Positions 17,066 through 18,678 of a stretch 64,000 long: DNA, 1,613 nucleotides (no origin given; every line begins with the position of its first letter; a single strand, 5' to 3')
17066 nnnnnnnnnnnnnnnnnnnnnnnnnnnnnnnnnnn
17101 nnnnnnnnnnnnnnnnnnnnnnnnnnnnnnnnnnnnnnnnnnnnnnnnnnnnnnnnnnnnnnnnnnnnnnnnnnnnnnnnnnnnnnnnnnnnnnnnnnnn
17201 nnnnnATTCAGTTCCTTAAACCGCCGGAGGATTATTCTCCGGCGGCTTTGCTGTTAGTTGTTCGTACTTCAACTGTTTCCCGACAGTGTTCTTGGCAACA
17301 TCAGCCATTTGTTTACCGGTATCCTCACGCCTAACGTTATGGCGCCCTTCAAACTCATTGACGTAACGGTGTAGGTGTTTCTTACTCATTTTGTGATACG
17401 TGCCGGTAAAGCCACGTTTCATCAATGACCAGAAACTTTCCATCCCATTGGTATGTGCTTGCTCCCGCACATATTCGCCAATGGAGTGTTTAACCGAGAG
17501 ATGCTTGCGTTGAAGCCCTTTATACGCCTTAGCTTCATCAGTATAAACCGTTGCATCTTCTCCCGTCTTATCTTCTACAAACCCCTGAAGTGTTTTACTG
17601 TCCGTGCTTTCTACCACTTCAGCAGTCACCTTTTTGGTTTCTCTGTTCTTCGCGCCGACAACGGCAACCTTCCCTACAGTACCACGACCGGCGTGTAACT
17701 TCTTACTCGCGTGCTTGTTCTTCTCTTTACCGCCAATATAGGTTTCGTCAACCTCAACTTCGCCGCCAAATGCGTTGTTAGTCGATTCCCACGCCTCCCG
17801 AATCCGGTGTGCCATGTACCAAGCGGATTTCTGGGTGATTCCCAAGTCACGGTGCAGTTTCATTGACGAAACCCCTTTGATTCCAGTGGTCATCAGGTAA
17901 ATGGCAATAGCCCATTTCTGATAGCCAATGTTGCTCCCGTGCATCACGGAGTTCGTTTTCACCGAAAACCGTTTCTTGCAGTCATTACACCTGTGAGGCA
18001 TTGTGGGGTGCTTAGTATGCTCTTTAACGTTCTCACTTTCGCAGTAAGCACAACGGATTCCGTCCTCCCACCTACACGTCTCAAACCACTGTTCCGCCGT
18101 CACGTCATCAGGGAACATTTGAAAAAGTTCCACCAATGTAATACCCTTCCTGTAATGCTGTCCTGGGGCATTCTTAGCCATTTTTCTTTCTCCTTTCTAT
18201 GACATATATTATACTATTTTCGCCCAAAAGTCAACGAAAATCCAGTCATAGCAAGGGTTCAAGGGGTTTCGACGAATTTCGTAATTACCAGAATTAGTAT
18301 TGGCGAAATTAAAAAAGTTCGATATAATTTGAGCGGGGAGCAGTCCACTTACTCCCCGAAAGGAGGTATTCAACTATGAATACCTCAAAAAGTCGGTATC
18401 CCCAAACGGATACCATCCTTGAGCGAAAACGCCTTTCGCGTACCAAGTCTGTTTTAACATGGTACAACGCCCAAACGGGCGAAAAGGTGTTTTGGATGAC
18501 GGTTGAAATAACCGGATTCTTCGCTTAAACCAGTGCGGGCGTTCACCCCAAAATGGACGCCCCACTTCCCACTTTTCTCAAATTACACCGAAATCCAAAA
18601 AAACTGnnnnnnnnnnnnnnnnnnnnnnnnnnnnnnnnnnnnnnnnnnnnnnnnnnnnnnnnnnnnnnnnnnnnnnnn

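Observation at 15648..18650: IS1595-family element with passenger genes cleanly inserted into a PQQ beta-propeller gene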

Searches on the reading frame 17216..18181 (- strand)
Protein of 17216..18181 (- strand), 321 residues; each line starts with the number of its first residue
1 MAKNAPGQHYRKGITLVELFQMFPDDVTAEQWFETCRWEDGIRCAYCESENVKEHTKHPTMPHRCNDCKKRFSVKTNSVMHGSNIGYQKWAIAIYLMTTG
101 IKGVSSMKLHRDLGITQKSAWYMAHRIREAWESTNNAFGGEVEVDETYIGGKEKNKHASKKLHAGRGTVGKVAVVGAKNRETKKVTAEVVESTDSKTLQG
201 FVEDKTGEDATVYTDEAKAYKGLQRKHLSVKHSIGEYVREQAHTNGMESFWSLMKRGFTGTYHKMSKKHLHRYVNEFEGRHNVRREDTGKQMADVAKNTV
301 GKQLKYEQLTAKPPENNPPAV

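Call 5: search_protein_families(library=pfam, proteins=[window:17216-18181:-], max_evalue=0.01)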
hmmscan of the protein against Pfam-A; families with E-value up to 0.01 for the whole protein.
window:17216-18181:- (321 aa): 2 families
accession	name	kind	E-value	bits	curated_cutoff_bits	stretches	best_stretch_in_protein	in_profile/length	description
PF12762.13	DDE_Tnp_IS1595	-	6.3e-39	133.9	27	1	139-282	3-153/153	ISXO2-like transposase domain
PF12760.12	Zn_ribbon_IS1595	-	0.0055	17.1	25.4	1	24-70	1-45/46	Transposase zinc-ribbon domain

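Call 8: find_encoding_contigs(protein=window:17216-18181:-, flank=6000, max_places=10)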
Protein window:17216-18181:- (321 aa): no gene with exactly this product is on record in the collection.

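Call 10: search_protein_families(library=ncbifam, proteins=[window:17216-18181:-], max_evalue=0.1)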
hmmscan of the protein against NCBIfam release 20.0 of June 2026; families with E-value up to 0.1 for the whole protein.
window:17216-18181:- (321 aa): 4 families
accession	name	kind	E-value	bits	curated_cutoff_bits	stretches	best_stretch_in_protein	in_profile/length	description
NF033547.1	transpos_IS1595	equivalog_domain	4.6e-56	190.1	75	1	83-284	2-215/215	IS1595 family transposase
NF041869.1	paae_haloarch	equivalog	0.00094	19.3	100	1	37-72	13-52/56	1,2-phenylacetyl-CoA epoxidase subunit PaaE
NF033587.1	transpos_IS6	equivalog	0.001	18.8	125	0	198-285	114-202/202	IS6 family transposase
NF050000.1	IS1_IS1595_Zn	domain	0.052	14.1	28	0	44-73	1-32/34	IS1/IS1595 family N-terminal zinc-binding domain-containing protein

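Call 11: search_dna_similar(query=window:17216-18181:-, collection=plasmids, mode=protein, max_rows=25)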
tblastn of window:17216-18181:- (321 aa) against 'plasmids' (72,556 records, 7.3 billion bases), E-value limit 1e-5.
Records with a match: 446; places in all: 626; records where one place covers at least 80% of the query: 297.
Best place of each record, by identity: <60% 446.
By first word of the organism name: Sinorhizobium 35; Pseudosulfitobacter 30; Ralstonia 29; Acinetobacter 29; Xanthomonas 18; Aeromonas 17; Rhizobium 15; Mesorhizobium 13; Haloarcula 11; Agrobacterium 8; and 108 more.
By predicted mobility (MOB-suite, as given by PLSDB): non-mobilizable 235; conjugative 124; mobilizable 87.
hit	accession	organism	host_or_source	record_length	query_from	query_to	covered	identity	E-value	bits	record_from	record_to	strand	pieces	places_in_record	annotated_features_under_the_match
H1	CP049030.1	Rhodobacteraceae bacterium SC52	Apostichopus japonicus,pure ...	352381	1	272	85%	46.6%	1e-67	236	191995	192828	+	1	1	none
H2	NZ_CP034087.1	Methylocystis rosea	cell culture,groundwater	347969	15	311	93%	39.3%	7e-56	202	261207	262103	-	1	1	IS1595 family transposase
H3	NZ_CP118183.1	Entomospira culicis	Culex pipiens,cell culture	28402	15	318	95%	38.3%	4e-56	202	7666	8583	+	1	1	IS1595 family transposase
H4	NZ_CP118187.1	Entomospira culicis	Culex pipiens,cell culture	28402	15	318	95%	38.3%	4e-56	202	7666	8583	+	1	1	IS1595 family transposase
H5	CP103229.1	Bacteroides faecis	Homo sapiens,cell culture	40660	15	311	93%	37.5%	7e-51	187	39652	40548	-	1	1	IS1595 family transposase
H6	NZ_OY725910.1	Bacteroides finegoldii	-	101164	15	284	84%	39.4%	8e-50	184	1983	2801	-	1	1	none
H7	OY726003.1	Phocaeicola massiliensis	-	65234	15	280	83%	39.6%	2e-49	183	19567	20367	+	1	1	record has no annotation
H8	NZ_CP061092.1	Roseomonas marmotae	Marmota himalayana,pure culture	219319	23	306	88%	35.6%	1e-36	146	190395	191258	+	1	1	IS1595 family transposase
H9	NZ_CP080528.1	Mesorhizobium sp. AR07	Oxytropis sp.,Cell culture,root nodule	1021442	21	317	93%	33.8%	3e-39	154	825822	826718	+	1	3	record has no annotation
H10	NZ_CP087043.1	Pseudosulfitobacter pseudonitzschiae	Mediolabrus comicus,The surface ...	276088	25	308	88%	35.1%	9e-42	161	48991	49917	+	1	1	IS1595 family transposase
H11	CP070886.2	Pseudosulfitobacter pseudonitzschiae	Skeletonema costatum,The surface ...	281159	25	308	88%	35.1%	9e-42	161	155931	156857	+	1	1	IS1595 family transposase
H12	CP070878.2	Pseudosulfitobacter pseudonitzschiae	Skeletonema costatum,The surface ...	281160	25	308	88%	35.1%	9e-42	161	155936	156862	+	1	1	IS1595 family transposase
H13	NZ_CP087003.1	Pseudosulfitobacter pseudonitzschiae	Skeletonema costatum,The surface ...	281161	25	308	88%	35.1%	9e-42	161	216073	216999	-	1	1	IS1595 family transposase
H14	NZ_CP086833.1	Pseudosulfitobacter pseudonitzschiae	Trieres chinensis,The surface seawater ...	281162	25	308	88%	35.1%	9e-42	161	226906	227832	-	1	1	IS1595 family transposase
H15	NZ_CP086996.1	Pseudosulfitobacter pseudonitzschiae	Skeletonema costatum,The surface ...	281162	25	308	88%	35.1%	9e-42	161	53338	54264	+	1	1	IS1595 family transposase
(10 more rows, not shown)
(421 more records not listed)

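Call 12: find_related_loci(query=window:17216-18181:-, collection=genome_contigs, flank=6000)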
Query window:17216-18181:- (321 aa) in genome_contigs; peptide patterns used: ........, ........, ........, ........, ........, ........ (x = any residue, [..] = any of these).
512 stretches matched a pattern; 485 encode a relative of the query (tblastn E <= 1e-3); the best 80 are kept; 80 distinct loci.
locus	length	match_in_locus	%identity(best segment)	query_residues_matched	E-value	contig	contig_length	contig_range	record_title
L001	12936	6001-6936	69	1-312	2e-156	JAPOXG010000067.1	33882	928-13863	MAG: Chloroflexota bacterium isolate COS3_bin_1 NODE_462_length_33882_cov_113.159, whole genome shotgun sequence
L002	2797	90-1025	69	1-312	9e-165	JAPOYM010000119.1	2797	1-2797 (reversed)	MAG: bacterium isolate COS4_bin_33 NODE_16966_length_2797_cov_24.4934, whole genome shotgun sequence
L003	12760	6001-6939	69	1-314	1e-152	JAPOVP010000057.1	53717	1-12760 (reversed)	MAG: Caldilineaceae bacterium isolate COS1_bin_2 NODE_330_length_53717_cov_67.0075, whole genome shotgun sequence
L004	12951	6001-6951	68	1-318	1e-151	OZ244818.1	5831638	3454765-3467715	MAG: Caldilineaceae bacterium isolate bc376db2-45c5-4916-aed5-235db30d71dd genome assembly, chromosome: 1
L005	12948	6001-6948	68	1-316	1e-146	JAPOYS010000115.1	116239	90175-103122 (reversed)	MAG: Chloroflexota bacterium isolate COS4_bin_41 NODE_166_length_116239_cov_12.7012, whole genome shotgun sequence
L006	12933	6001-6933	67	1-312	3e-144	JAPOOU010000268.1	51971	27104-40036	MAG: Chloroflexota bacterium isolate APA_bin_42 c_000000418036, whole genome shotgun sequence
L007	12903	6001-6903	67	9-309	4e-142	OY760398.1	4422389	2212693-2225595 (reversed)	MAG: Aggregatilineales bacterium isolate 948f1344-b363-40c2-9c6d-9b25e8b84bf3 genome assembly, chromosome: 1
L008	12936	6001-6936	65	1-312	3e-141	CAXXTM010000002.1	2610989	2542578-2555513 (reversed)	MAG: Aggregatilineales bacterium isolate 62aee02d-d874-4152-9184-e901ed541c18 genome assembly, contig: contig_2, whole g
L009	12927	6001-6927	65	1-309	2e-140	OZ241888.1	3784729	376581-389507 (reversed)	MAG: Dehalococcoidia bacterium isolate 46affbec-5afd-4908-a2aa-6a71a6f589da genome assembly, chromosome: 1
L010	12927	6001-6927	65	1-309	2e-140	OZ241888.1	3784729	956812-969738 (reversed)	MAG: Dehalococcoidia bacterium isolate 46affbec-5afd-4908-a2aa-6a71a6f589da genome assembly, chromosome: 1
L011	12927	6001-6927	65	1-309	2e-140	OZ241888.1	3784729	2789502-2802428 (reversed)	MAG: Dehalococcoidia bacterium isolate 46affbec-5afd-4908-a2aa-6a71a6f589da genome assembly, chromosome: 1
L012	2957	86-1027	65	1-311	3e-147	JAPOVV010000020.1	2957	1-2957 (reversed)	MAG: Gammaproteobacteria bacterium isolate COS1_bin_8 NODE_5280_length_2957_cov_377.635, whole genome shotgun sequence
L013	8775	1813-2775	63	1-318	1e-138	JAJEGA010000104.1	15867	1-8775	MAG: Anaerolineae bacterium isolate p16x44bins.21 k141_865205, whole genome shotgun sequence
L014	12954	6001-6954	61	1-318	1e-137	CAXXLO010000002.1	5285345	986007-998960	MAG: Caldilineaceae bacterium isolate 99c2e195-4bff-45e2-bb48-833f95f6ab02 genome assembly, contig: contig_2, whole geno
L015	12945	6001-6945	63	1-312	2e-137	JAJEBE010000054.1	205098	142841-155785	MAG: Anaerolineae bacterium isolate jk18x8bins.27 k141_530922, whole genome shotgun sequence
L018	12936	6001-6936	60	2-314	7e-132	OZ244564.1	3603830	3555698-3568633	MAG: Dehalococcoidia bacterium isolate a84dde77-3f5b-4fe2-88b4-04aa9f9f1767 genome assembly, chromosome: 1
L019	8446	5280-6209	62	1-311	6e-131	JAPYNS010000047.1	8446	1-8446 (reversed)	MAG: Candidatus Spongiisocius variivorans isolate m_rhze10 Seq47, whole genome shotgun sequence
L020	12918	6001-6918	60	3-309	2e-130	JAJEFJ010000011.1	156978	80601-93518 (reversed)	MAG: Candidatus Latescibacterota bacterium isolate p16x43bins.30 k141_760941, whole genome shotgun sequence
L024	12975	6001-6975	61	1-320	2e-129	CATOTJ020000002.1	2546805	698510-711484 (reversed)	MAG: uncultured Limibaculum sp. isolate b63fced4-1a4c-4b42-b693-e39f1c94bd2f genome assembly, contig: contig_2, whole ge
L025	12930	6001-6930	60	3-313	6e-130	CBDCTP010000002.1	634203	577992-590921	MAG: Vicinamibacterales bacterium isolate 10f4adea-8e09-47d4-a7a3-d2416a85f142 genome assembly, contig: contig_2, whole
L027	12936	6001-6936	61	1-311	4e-128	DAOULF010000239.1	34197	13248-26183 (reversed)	MAG TPA_asm: Dehalococcoidia bacterium isolate S8_384 395057, whole genome shotgun sequence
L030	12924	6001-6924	59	4-311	7e-128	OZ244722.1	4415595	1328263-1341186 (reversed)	MAG: Dehalococcoidia bacterium isolate b077b08e-e145-448e-a96a-cce4e44968b6 genome assembly, chromosome: 1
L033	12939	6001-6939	59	1-311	2e-127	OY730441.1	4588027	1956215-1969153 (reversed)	MAG: Alphaproteobacteria bacterium isolate 2bca5935-da77-4c02-97f9-8bc961abb569 genome assembly, chromosome: 1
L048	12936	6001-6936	59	1-311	8e-125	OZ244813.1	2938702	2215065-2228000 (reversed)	MAG: Dehalococcoidia bacterium isolate c597d9ae-e839-4a6c-83f3-3d6bda73bc97 genome assembly, chromosome: 1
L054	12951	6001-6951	57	1-314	1e-124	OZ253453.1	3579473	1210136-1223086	MAG: Dehalococcoidia bacterium isolate 43ccb18f-af08-49d2-9d38-583f6829fde5 genome assembly, chromosome: 1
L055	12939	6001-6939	60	1-309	4e-124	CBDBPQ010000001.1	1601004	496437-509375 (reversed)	MAG: Dehalococcoidia bacterium isolate abcbbb68-f6b9-45fe-872f-470341002cc5 genome assembly, contig: contig_1, whole gen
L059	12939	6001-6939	58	1-311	3e-123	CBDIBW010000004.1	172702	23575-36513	MAG: Thioclava sp. isolate e8dd7a4f-515c-418b-a04d-57cbf326b16c genome assembly, contig: contig_4, whole genome shotgun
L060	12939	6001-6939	58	1-311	3e-123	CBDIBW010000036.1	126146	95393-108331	MAG: Thioclava sp. isolate e8dd7a4f-515c-418b-a04d-57cbf326b16c genome assembly, contig: contig_36, whole genome shotgun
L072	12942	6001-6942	62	1-312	3e-123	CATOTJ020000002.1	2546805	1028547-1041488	MAG: uncultured Limibaculum sp. isolate b63fced4-1a4c-4b42-b693-e39f1c94bd2f genome assembly, contig: contig_2, whole ge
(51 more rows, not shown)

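Call 20: search_protein_families(library=pfam, proteins=[L054:6939-8159:+, L055:7199-9076:+, L024:6975-8435:+, L059:7193-7831:+, L059:7827-8510:+, L060:8036-9487:-, L014:7486-8580:+, L020:7718-9082:-, L019:3978-5234:-, L007:7659-8495:+], max_evalue=0.001)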
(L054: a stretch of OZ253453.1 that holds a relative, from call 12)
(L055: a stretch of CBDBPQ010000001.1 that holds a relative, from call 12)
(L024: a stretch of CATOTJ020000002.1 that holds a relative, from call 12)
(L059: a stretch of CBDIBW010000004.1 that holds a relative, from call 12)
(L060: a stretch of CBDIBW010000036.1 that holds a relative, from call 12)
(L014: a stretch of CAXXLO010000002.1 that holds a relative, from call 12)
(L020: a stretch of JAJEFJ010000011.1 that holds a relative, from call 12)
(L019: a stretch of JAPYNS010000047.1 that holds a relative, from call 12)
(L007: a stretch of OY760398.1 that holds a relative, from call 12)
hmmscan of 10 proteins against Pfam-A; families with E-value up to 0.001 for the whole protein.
L054:6939-8159:+ (407 aa): 5 families
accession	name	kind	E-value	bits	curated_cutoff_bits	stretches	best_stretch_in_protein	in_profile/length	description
PF01555.25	N6_N4_Mtase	-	9.7e-46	156.9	26.7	1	28-299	1-220/221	DNA methylase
PF01844.29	HNH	-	3.7e-14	53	21.4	1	348-393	1-47/47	HNH endonuclease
PF14279.12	HNH_5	-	4.7e-14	52.5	27.5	1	348-397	1-50/56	HNH endonuclease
PF13395.12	HNH_4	-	2e-06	28.1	22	1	360-393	18-51/54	HNH endonuclease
PF02945.21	Endonuclease_7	-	0.00058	20.2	23.6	0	334-399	13-73/82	Recombination endonuclease VII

L055:7199-9076:+ (626 aa): 2 families
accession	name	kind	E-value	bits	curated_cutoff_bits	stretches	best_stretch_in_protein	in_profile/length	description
PF01555.25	N6_N4_Mtase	-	2.3e-41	142.6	26.7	1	56-422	1-211/221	DNA methylase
PF01844.29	HNH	-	4.3e-06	27.2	21.4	1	532-580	11-47/47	HNH endonuclease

L024:6975-8435:+ (487 aa): 3 families
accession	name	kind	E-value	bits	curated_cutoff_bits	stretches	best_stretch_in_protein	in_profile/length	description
PF01555.25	N6_N4_Mtase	-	1.7e-40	139.8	26.7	1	27-378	1-220/221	DNA methylase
PF14279.12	HNH_5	-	2.1e-11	44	27.5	1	433-481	1-49/56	HNH endonuclease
PF01844.29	HNH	-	3e-11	43.7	21.4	1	433-476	1-45/47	HNH endonuclease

L059:7193-7831:+ (213 aa): 1 family
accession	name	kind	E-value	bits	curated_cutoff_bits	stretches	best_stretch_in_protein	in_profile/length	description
PF02086.21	MethyltransfD12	-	1.6e-13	51.4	22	1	4-180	61-253/253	D12 class N6 adenine-specific DNA methyltransferase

L059:7827-8510:+ (228 aa): 0 families

L060:8036-9487:- (484 aa): 2 families
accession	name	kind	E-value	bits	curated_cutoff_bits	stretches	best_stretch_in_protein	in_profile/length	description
PF05598.16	DUF772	-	2.5e-16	59.9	23.1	1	82-156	1-73/74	Transposase domain (DUF772)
PF01609.27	DDE_Tnp_1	-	1.7e-10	41.4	23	1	308-376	25-90/200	Transposase DDE domain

L014:7486-8580:+ (365 aa): 2 families
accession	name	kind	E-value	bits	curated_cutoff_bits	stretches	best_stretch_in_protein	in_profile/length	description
PF08239.17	SH3_3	-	3.8e-11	43.4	27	1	162-213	2-53/54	Bacterial SH3 domain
PF06347.19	SH3_4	-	0.00022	21.4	24.1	1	161-211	3-52/56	Bacterial SH3 domain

L020:7718-9082:- (455 aa): 7 families
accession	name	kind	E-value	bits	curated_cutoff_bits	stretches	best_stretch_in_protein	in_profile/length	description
PF12796.13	Ank_2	-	8.7e-58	193.3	27.3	6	372-453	1-79/90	Ankyrin repeats (3 copies)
PF00023.36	Ank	-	8.9e-47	154.9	21.1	4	106-135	3-32/33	Ankyrin repeat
PF13857.12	Ank_5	-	7.5e-33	112.7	27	3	387-441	1-56/56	Ankyrin repeats (many copies)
PF13606.12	Ank_3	-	2.1e-32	107.5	22.3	1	283-310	2-29/30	Ankyrin repeat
PF13637.12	Ank_4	-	1.1e-30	105.4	22.7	3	372-421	1-50/50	Ankyrin repeats (many copies)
PF24521.3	Ank_KRIT1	-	3.3e-18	66.3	80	0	131-219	20-107/149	KRIT1 ankyrin-repeats domain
PF23745.1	ANK_LRRK2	-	0.00088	19.6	27.5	0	77-129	38-88/130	LRRK2 ANK repeat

L019:3978-5234:- (419 aa): 1 family
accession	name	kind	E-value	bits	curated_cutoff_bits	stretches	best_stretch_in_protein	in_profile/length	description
PF14072.11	DndB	-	6.2e-19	68.7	29.1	1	35-234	1-179/338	DNA-sulfur modification-associated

L007:7659-8495:+ (279 aa): 2 families
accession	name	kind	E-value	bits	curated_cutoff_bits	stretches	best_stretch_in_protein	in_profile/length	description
PF06347.19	SH3_4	-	8.4e-05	22.7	24.1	0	227-272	6-52/56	Bacterial SH3 domain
PF08239.17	SH3_3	-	0.00057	20.5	27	0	248-275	26-54/54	Bacterial SH3 domain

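Call 21: search_protein_families(library=pfam, proteins=[L018:8248-9462:-, L025:6018-7232:+, L025:7691-8872:-, L030:8333-9901:+, L033:8468-9832:-, L008:6943-7740:+, L048:7155-8096:-, L072:8578-9579:+, L027:8816-9691:+, L030:7200-8072:-], max_evalue=0.001)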
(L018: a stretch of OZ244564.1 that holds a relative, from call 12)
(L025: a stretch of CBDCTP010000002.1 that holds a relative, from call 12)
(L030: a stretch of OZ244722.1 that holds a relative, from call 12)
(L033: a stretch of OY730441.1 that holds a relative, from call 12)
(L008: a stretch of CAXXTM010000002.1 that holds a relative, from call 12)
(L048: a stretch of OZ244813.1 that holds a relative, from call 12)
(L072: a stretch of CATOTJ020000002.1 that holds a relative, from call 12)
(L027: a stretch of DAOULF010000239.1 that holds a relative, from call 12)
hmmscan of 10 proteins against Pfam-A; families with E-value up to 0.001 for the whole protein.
L018:8248-9462:- (405 aa): 1 family
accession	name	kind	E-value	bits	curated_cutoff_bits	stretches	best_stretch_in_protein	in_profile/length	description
PF01609.27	DDE_Tnp_1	-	3.2e-07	30.7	23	1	185-334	72-198/200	Transposase DDE domain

L025:6018-7232:+ (405 aa): 0 families

L025:7691-8872:- (394 aa): 4 families
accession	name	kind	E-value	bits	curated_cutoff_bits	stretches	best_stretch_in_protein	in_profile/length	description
PF00413.30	Peptidase_M10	-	5.3e-07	30.1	24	1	294-328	110-144/159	Matrixin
PF13583.11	Reprolysin_4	-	0.00011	22.3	22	1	288-315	133-158/203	Metallo-peptidase family M12B Reprolysin-like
PF16313.11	DUF4953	-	0.00026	20.8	24.2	1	293-315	14-36/316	Met-zincin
PF13688.12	Reprolysin_5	-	0.00084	20.1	27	0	288-314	137-163/196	Metallo-peptidase family M12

L030:8333-9901:+ (523 aa): 1 family
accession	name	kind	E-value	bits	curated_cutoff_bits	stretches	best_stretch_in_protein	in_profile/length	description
PF13701.12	DDE_Tnp_1_4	-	6e-35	120.8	34.7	1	33-516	18-433/435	Transposase DDE domain group 1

L033:8468-9832:- (455 aa): 0 families

L008:6943-7740:+ (266 aa): 1 family
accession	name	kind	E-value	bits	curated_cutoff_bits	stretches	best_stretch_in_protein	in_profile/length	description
PF13651.11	EcoRI_methylase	-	3.8e-105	352.4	26.4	1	6-260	1-261/345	Adenine-specific methyltransferase EcoRI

L048:7155-8096:- (314 aa): 0 families

L072:8578-9579:+ (334 aa): 0 families

L027:8816-9691:+ (292 aa): 0 families

L030:7200-8072:- (291 aa): 1 family
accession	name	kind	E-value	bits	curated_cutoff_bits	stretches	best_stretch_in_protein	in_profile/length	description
PF00188.32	CAP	-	4.9e-13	50.4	21.1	1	120-258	2-107/117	Cysteine-rich secretory protein family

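Call 62: find_related_loci(query=window:17216-18181:-, collection=viral_contigs, flank=5000)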
Query window:17216-18181:- (321 aa) in viral_contigs; peptide patterns used: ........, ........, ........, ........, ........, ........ (x = any residue, [..] = any of these).
5 stretches matched a pattern; 5 encode a relative of the query (tblastn E <= 1e-3); 5 distinct loci.
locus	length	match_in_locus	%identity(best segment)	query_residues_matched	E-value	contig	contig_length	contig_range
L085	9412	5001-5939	58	1-311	7e-126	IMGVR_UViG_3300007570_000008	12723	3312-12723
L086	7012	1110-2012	43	12-314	7e-80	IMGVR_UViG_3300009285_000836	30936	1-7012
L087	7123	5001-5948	38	1-312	2e-68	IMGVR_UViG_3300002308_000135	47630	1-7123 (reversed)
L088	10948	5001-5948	38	1-312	2e-68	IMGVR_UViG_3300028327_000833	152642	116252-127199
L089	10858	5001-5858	28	29-293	1e-34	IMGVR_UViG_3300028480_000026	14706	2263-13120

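Call 72: search_protein_families(library=phrogs, proteins=[window:17216-18181:-], max_evalue=0.1)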
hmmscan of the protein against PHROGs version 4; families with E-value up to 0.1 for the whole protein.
window:17216-18181:- (321 aa): 6 families
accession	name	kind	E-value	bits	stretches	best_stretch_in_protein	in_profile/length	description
phrog_25593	-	unknown function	9e-38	131.2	1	12-297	10-317/344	-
phrog_9697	-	unknown function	2e-20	74.2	1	111-250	30-164/164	-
phrog_13752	-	unknown function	6.2e-11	43.4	1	170-283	2-115/131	-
phrog_8828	-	DNA, RNA and nucleotide metabolism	0.0045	17.9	1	29-243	43-203/205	HNH endonuclease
phrog_1191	-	integration and excision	0.037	15.1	0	42-77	6-44/90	transposase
phrog_129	-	transcription regulation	0.051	14.4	0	153-260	137-241/273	transcriptional regulator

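Call 73: search_solved_structures(query=window:17216-18181:-, max_evalue=1)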
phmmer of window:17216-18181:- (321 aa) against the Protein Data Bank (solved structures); distinct sequences matched with E-value up to 1: 3.
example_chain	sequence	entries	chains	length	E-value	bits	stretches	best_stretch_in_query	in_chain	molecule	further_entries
2eof_A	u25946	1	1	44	0.14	14.4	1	61-82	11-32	Zinc finger protein 268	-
2kmk_A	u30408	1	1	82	0.85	11.9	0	48-82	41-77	Zinc finger protein Gfi-1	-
2ytf_A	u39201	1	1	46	0.9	11.8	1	61-83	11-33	Zinc finger protein 268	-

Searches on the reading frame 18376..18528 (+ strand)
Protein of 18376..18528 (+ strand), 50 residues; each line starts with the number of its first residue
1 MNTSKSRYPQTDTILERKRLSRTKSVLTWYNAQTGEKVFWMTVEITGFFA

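Call 5: search_protein_families(library=pfam, proteins=[window:18376-18528:+], max_evalue=0.01)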
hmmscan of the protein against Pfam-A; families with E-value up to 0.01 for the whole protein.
window:18376-18528:+ (50 aa): 0 families

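Call 10: search_protein_families(library=ncbifam, proteins=[window:18376-18528:+], max_evalue=0.1)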
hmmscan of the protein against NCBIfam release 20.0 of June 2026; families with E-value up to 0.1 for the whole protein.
window:18376-18528:+ (50 aa): 2 families
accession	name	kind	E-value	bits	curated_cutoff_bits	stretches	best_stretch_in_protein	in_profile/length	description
TIGR03037.1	anthran_nbaC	equivalog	0.044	13.8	145.95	1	13-46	99-132/159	3-hydroxyanthranilate 3,4-dioxygenase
NF009763.0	PRK13264.1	equivalog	0.074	13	220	1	13-46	106-139/178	3-hydroxyanthranilate 3,4-dioxygenase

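Call 71: search_protein_families(library=padloc, proteins=[window:18376-18528:+], max_evalue=0.1)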
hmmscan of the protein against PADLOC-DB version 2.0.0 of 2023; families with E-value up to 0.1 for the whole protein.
window:18376-18528:+ (50 aa): 0 families

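Call 72: search_protein_families(library=phrogs, proteins=[window:18376-18528:+], max_evalue=0.1)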
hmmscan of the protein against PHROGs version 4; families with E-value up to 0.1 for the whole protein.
window:18376-18528:+ (50 aa): 0 families

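Call 74: find_encoding_contigs(protein=window:18376-18528:+, flank=5000, max_places=6)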
Protein window:18376-18528:+ (50 aa): no gene with exactly this product is on record in the collection.
